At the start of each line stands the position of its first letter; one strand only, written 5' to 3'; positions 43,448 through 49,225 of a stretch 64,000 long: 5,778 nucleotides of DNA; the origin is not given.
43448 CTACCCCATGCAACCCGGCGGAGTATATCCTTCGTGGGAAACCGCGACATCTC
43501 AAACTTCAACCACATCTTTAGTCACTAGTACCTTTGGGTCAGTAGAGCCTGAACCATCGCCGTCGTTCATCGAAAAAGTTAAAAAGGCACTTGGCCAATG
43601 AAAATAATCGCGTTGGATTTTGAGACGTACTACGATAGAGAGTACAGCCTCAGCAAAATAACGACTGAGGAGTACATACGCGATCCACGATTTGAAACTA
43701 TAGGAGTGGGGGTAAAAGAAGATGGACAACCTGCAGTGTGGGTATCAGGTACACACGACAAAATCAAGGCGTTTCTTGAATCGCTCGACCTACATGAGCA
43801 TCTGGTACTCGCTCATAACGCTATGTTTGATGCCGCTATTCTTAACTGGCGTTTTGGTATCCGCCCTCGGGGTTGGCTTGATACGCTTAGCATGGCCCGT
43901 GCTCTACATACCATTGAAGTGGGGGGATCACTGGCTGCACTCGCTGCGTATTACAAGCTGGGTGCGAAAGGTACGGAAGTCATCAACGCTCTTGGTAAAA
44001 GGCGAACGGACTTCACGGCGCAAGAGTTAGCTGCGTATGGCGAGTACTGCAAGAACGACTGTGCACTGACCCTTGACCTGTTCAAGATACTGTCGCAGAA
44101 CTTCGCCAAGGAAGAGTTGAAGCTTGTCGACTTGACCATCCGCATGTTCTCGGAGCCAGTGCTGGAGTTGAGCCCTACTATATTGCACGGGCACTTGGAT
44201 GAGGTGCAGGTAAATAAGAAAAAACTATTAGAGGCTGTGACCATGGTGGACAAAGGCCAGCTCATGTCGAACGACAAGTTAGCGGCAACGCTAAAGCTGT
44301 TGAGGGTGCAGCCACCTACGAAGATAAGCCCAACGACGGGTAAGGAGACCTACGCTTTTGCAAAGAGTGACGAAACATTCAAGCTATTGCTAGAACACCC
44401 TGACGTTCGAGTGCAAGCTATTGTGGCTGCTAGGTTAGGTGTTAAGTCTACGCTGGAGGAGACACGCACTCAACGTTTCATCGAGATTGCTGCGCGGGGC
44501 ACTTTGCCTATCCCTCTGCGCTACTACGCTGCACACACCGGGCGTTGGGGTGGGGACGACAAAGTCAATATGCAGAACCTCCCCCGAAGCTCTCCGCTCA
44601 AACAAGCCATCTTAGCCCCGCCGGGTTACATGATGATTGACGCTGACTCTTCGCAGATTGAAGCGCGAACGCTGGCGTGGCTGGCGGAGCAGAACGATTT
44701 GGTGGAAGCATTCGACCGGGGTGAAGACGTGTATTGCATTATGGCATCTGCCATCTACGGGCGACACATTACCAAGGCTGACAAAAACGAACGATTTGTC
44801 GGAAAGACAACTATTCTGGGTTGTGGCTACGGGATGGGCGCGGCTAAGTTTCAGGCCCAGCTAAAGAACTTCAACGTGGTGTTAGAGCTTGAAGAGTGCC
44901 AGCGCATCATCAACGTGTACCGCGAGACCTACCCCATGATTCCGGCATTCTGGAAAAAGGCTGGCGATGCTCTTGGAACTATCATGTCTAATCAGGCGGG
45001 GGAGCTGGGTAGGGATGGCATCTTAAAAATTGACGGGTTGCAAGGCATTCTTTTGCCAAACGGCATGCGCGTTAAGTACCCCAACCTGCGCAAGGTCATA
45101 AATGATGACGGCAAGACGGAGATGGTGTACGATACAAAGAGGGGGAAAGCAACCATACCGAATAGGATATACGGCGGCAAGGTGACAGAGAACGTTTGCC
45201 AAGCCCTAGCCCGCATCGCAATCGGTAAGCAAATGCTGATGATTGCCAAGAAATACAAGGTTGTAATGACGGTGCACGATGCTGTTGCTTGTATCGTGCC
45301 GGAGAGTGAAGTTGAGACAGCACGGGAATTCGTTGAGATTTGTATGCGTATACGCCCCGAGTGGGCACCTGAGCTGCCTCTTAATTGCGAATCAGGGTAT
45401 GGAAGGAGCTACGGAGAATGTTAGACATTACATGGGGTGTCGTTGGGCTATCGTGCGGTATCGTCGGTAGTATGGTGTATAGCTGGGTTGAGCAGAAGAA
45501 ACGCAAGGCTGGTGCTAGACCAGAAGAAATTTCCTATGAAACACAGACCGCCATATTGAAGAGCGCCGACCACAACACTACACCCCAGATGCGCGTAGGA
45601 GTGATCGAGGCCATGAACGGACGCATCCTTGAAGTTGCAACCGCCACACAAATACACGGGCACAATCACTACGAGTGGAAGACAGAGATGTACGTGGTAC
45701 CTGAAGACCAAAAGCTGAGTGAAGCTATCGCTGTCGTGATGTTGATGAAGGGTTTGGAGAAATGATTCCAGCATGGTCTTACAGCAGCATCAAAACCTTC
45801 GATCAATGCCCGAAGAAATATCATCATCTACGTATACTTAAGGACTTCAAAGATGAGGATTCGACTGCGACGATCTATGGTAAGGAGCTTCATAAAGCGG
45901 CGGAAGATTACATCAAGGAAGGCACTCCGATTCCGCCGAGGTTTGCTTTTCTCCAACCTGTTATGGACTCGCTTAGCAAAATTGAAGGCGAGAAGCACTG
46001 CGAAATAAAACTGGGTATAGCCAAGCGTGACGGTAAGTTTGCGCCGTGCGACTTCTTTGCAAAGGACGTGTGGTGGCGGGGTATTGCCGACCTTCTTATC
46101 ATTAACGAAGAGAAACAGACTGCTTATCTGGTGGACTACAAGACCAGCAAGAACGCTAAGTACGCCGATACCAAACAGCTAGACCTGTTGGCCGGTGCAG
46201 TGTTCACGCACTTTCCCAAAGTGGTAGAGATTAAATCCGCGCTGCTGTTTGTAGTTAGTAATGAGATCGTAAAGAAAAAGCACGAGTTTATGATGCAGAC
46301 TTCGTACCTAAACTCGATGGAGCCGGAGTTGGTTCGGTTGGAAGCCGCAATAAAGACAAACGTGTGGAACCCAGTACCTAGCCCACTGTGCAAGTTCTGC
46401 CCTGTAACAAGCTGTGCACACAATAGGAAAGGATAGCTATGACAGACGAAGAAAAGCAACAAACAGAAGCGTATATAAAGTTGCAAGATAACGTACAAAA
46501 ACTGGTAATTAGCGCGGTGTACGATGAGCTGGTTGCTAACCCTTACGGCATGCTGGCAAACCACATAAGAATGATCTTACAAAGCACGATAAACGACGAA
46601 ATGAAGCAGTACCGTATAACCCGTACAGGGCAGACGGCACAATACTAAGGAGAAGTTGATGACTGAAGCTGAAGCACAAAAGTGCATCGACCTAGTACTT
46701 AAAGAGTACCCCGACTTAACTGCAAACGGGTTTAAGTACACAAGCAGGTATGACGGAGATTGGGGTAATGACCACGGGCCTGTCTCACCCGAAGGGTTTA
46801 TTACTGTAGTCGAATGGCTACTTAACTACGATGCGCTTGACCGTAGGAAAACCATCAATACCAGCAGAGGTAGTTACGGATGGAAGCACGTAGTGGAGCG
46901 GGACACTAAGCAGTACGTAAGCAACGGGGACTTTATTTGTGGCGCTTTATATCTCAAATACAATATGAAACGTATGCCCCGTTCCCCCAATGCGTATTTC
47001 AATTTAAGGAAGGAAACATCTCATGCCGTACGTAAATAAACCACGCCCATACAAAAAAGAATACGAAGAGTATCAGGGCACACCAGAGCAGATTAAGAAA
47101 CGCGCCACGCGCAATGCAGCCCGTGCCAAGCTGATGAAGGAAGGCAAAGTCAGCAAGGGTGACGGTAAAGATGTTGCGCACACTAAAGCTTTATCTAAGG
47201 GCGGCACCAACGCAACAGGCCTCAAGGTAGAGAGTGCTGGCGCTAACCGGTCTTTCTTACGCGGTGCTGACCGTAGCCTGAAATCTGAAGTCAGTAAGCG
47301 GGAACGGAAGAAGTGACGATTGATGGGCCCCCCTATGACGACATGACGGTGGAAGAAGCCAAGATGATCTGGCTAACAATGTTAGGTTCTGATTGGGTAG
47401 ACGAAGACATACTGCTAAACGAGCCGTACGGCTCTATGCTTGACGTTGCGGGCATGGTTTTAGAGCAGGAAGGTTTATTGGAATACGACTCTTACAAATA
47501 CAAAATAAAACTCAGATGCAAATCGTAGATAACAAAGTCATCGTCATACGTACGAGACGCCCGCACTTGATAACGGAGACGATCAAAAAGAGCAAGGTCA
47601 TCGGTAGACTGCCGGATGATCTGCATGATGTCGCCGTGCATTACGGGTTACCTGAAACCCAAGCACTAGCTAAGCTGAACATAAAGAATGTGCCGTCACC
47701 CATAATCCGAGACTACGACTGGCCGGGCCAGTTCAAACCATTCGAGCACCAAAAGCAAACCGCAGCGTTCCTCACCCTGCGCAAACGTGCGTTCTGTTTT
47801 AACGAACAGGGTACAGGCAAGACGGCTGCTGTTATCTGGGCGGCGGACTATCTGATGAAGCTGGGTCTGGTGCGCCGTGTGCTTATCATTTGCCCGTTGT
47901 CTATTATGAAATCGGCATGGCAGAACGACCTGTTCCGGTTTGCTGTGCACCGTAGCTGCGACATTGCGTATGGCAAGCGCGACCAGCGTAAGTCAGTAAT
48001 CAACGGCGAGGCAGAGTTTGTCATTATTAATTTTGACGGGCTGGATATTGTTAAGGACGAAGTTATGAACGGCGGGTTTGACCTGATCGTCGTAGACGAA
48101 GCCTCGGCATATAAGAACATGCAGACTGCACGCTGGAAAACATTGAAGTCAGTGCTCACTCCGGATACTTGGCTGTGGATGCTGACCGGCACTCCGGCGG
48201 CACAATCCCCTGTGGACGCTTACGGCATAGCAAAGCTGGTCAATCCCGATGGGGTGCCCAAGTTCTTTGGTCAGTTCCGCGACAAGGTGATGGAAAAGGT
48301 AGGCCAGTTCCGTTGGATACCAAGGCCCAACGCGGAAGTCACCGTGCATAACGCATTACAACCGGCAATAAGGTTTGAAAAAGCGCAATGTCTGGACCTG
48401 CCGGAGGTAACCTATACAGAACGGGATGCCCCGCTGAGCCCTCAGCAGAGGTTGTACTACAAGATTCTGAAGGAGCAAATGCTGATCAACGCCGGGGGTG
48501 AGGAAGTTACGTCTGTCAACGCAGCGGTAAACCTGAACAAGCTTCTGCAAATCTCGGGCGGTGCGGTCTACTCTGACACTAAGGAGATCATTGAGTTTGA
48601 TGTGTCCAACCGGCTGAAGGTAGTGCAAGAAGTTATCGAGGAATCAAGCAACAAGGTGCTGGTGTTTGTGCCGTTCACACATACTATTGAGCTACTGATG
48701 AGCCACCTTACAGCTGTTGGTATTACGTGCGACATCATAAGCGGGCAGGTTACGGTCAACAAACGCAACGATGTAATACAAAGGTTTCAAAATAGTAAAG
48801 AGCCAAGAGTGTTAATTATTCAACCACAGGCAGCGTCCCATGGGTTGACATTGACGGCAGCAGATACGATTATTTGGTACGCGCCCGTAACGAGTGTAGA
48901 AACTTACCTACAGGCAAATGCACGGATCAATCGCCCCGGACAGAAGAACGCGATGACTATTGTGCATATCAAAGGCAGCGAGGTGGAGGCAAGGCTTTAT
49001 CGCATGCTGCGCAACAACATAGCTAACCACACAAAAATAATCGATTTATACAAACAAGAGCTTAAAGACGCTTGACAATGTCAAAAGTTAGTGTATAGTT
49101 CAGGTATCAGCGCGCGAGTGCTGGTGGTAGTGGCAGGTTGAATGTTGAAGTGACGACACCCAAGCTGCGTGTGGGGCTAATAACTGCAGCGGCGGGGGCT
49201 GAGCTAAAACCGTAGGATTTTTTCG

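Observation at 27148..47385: Genome-arm-wide 13-bp palindrome network (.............) centred on a divergent ribbon-helix-helix gene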

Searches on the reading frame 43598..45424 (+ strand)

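Call 8: search_protein_families(library=pfam, proteins=[window:43598-45424:+], max_evalue=0.01)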
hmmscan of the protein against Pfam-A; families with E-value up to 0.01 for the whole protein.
window:43598-45424:+ (608 aa): 2 families
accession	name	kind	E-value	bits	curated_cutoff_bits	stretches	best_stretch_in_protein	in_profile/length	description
PF00476.26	DNA_pol_A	-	1.1e-31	110.6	34.3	2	221-454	31-257/381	DNA polymerase family A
PF01612.26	DNA_pol_A_exo1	-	2.1e-08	34.6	23.6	1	56-167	65-170/173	3'-5' exonuclease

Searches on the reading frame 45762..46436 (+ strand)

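Call 24: search_protein_families(library=pfam, proteins=[window:45762-46436:+], max_evalue=0.1)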
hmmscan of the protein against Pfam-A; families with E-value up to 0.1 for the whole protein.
window:45762-46436:+ (224 aa): 6 families
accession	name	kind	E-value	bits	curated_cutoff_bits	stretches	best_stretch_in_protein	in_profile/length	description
PF12705.13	PDDEXK_1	-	9.9e-14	52.3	22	1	5-217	2-244/247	PD-(D/E)XK nuclease superfamily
PF10926.14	DUF2800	-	0.00024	20.8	21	1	106-217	119-230/368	Protein of unknown function (DUF2800)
PF01930.23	Cas_Cas4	-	0.025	15.1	22.7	0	111-215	56-154/160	Domain of unknown function DUF83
PF12684.13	DUF3799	-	0.05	13.8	26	0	6-48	1-42/233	PDDEXK-like domain of unknown function (DUF3799)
PF10313.15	DUF2415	-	0.065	13.6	20.5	0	107-130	13-36/43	Uncharacterised protein domain (DUF2415)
PF10158.14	LOH1CR12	-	0.089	13.3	24.7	0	152-201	58-107/131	Tumour suppressor protein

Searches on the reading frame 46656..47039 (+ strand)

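Call 87: search_protein_families(library=pfam, proteins=[window:46656-47039:+], max_evalue=0.05)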
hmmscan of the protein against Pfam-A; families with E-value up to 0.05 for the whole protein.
window:46656-47039:+ (127 aa): 0 families

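Call 109: search_protein_families(library=phrogs, proteins=[window:46656-47039:+], max_evalue=0.001)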
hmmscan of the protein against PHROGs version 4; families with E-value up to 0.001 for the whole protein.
window:46656-47039:+ (127 aa): 1 family
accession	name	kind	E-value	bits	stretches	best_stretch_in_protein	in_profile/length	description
phrog_9576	-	unknown function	0.00019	22.4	1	58-100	61-103/136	-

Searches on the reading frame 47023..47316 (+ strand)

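Call 87: search_protein_families(library=pfam, proteins=[window:47023-47316:+], max_evalue=0.05)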
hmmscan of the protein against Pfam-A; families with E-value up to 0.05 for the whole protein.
window:47023-47316:+ (97 aa): 0 families

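Call 109: search_protein_families(library=phrogs, proteins=[window:47023-47316:+], max_evalue=0.001)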
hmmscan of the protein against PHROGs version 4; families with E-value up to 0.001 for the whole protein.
window:47023-47316:+ (97 aa): 2 families
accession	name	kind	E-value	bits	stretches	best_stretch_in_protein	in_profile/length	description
phrog_4590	-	unknown function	1.9e-18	67.7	1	8-95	12-99/100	-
phrog_6437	-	unknown function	2.3e-07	32.4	1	11-77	21-76/86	-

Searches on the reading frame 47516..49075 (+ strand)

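Call 8: search_protein_families(library=pfam, proteins=[window:47516-49075:+], max_evalue=0.01)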
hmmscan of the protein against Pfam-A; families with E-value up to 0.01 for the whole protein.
window:47516-49075:+ (519 aa): 4 families
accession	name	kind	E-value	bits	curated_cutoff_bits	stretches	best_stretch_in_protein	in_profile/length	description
PF00176.29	SNF2-rel_dom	-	1.8e-17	63.8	24.9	1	78-334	1-270/290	SNF2-related domain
PF00271.37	Helicase_C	-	2.1e-16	60.6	23.5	1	368-475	4-110/110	Helicase conserved C-terminal domain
PF04851.21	ResIII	-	4e-10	40.3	22.5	1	88-228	22-163/164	Type III restriction enzyme, res subunit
PF00270.35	DEAD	-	3.5e-09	37.1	26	1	78-230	3-162/167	DEAD/DEAH box helicase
